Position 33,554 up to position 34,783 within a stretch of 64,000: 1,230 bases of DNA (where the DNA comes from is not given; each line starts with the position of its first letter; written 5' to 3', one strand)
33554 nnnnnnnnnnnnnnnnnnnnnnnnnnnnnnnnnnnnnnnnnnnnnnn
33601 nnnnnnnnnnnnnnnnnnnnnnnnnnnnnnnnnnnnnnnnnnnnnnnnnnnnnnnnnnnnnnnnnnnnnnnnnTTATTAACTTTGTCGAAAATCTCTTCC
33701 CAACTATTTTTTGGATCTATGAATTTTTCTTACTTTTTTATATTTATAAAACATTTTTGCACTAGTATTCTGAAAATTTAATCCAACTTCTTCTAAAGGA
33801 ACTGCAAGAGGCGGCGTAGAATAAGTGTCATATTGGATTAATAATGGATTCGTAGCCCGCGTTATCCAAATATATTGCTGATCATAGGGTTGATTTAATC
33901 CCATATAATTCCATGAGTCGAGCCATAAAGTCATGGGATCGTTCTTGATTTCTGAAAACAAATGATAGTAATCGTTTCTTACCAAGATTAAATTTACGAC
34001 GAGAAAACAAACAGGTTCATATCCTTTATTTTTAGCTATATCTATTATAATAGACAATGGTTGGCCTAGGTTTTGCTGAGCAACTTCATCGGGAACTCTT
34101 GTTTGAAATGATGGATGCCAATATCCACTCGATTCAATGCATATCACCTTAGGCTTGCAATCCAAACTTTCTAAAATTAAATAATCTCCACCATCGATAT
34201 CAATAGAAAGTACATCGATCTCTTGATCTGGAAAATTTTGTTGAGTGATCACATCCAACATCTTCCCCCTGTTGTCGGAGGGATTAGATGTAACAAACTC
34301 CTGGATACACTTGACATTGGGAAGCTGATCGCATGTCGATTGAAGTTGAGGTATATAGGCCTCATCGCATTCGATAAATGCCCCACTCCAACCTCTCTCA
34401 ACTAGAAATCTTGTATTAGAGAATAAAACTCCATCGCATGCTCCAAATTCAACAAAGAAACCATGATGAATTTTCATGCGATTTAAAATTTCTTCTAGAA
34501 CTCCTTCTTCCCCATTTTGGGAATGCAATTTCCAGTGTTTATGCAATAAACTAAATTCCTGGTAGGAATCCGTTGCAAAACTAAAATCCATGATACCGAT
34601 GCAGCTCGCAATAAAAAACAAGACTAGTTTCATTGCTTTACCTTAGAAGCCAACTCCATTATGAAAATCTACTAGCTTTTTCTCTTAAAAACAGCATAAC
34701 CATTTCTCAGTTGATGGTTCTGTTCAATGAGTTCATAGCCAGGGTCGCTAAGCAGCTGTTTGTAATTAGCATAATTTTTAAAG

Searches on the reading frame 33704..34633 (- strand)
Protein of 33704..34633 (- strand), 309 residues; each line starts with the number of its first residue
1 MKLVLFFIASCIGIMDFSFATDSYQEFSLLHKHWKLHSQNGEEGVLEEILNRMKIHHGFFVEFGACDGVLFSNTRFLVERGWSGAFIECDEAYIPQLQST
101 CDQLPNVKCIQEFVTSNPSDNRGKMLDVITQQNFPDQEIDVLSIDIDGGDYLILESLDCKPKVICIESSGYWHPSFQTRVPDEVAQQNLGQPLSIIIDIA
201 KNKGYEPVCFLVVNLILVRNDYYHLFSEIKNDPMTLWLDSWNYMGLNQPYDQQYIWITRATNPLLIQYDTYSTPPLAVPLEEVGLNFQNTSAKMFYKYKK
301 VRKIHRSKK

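Call 73: search_protein_families(library=pfam, proteins=[window:33704-34633:-], max_evalue=0.0001)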
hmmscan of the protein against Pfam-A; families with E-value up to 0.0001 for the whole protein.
window:33704-34633:- (309 aa): 1 family
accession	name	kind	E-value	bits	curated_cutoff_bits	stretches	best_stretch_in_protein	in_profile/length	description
PF05050.19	Methyltransf_21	-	3.9e-07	30.8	22.7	0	133-177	108-156/173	Methyltransferase FkbM domain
